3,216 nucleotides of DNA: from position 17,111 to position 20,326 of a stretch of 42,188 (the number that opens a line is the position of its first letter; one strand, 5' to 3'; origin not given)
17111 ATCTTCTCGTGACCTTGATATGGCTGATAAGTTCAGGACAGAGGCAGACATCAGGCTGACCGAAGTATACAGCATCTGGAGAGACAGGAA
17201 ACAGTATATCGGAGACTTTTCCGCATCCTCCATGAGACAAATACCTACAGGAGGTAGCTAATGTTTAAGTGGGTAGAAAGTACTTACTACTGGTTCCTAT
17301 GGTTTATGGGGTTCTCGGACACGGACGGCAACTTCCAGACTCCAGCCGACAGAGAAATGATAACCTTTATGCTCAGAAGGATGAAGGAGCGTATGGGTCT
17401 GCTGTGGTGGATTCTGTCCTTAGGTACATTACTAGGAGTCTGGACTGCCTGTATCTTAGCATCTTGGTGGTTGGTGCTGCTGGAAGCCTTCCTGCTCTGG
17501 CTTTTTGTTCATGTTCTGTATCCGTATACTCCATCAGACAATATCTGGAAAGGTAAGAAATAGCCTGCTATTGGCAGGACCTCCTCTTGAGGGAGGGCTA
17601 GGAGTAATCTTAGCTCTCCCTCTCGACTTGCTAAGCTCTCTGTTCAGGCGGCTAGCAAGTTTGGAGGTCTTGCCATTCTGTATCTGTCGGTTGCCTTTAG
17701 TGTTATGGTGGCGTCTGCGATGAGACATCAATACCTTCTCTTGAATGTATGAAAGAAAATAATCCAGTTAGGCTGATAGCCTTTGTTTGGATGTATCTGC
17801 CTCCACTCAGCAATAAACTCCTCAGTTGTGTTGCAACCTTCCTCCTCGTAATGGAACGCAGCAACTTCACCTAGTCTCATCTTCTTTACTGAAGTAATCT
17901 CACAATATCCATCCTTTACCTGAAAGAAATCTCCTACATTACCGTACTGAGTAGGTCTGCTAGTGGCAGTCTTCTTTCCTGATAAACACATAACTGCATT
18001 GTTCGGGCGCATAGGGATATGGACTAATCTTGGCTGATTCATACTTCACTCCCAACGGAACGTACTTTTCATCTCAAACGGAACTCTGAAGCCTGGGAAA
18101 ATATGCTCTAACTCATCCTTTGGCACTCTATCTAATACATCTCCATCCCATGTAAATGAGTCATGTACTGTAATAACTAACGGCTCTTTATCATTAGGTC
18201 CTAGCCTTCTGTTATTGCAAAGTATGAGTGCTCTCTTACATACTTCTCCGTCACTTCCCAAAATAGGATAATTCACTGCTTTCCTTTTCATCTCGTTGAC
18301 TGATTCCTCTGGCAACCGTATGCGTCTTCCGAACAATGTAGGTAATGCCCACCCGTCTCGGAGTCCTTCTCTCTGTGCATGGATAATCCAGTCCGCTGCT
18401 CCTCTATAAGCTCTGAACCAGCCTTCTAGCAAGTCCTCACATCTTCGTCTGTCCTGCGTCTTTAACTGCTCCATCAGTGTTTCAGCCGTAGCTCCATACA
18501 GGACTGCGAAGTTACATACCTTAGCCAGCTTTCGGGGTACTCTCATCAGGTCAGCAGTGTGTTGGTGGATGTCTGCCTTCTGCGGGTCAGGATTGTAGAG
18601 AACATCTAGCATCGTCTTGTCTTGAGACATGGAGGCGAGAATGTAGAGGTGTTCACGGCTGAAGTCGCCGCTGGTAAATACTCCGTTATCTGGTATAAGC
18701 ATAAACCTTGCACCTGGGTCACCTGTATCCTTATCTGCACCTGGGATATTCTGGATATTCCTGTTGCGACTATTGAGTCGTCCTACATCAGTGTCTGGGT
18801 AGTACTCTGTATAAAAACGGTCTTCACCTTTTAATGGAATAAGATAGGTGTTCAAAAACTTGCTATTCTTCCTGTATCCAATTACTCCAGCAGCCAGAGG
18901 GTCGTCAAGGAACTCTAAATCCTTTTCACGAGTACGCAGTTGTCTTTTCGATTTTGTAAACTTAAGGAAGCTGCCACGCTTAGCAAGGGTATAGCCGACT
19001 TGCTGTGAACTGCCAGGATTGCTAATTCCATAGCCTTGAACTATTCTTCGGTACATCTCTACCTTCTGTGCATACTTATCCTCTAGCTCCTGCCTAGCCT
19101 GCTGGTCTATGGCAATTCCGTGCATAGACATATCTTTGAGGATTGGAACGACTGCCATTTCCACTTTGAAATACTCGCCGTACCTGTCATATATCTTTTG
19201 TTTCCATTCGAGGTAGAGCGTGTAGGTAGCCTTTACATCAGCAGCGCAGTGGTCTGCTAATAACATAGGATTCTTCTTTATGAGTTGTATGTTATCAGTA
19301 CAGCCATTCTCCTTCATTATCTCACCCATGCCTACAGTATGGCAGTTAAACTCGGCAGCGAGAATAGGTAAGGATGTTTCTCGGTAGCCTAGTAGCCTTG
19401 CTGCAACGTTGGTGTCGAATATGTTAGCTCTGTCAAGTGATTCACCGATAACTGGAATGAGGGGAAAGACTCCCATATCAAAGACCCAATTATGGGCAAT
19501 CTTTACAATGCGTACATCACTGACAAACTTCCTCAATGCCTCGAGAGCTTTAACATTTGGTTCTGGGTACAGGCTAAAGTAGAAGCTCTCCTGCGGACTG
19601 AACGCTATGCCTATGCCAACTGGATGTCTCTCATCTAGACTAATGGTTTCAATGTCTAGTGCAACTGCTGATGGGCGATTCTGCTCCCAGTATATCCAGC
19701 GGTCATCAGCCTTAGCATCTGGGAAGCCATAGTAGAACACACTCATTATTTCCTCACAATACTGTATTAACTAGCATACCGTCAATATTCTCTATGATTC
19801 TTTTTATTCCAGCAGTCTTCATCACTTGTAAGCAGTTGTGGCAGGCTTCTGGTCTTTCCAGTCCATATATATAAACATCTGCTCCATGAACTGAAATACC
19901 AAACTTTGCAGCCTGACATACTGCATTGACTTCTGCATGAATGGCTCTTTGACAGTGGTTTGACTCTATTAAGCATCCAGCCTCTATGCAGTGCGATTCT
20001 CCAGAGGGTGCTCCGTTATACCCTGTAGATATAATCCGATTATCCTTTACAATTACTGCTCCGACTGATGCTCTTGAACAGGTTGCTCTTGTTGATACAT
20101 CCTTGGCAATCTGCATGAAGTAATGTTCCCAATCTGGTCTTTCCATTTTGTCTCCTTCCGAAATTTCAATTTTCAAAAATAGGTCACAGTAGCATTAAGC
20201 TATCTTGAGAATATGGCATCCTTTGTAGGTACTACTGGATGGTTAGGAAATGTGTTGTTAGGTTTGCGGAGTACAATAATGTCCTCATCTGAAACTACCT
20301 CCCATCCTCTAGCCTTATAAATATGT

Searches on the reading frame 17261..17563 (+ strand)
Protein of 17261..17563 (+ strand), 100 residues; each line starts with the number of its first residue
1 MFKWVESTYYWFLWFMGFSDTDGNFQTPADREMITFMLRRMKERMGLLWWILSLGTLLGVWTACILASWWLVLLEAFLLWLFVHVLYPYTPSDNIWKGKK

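Call 42: search_protein_families(library=pfam, proteins=[window:17261-17563:+], max_evalue=0.05)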
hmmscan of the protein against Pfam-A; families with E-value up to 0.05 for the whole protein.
window:17261-17563:+ (100 aa): 1 family
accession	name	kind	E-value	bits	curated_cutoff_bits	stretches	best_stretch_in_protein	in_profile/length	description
PF20176.3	DUF6541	-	0.014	14.2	29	1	42-98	369-424/646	Family of unknown function (DUF6541)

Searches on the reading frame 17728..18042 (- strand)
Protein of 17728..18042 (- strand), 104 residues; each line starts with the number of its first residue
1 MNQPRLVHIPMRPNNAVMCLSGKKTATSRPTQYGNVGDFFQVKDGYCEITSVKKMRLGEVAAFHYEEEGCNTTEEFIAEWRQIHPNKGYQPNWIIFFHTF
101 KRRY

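Call 24: search_protein_families(library=pfam, proteins=[window:17728-18042:-], max_evalue=0.01)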
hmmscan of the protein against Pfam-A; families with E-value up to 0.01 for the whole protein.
window:17728-18042:- (104 aa): 1 family
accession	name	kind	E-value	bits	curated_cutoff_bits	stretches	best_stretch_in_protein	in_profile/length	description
PF04266.20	ASCH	-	4.1e-05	24.7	21.2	1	19-86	11-86/103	ASCH domain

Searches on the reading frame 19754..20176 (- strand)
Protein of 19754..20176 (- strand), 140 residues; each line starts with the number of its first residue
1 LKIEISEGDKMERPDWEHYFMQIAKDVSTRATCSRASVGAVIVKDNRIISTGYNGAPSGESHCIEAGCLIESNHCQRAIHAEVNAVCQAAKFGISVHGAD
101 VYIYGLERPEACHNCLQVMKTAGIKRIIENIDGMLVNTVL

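Call 23: search_protein_families(library=pfam, proteins=[window:19754-20176:-], max_evalue=0.01)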
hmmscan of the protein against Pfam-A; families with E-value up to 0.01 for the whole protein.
window:19754-20176:- (140 aa): 2 families
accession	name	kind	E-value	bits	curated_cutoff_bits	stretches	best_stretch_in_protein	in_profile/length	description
PF00383.29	dCMP_cyt_deam_1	-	5.5e-22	78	25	1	15-128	2-99/102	Cytidine and deoxycytidylate deaminase zinc-binding region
PF14437.12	MafB19-deam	-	4.5e-16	59.5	27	1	15-132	2-102/142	MafB19-like deaminase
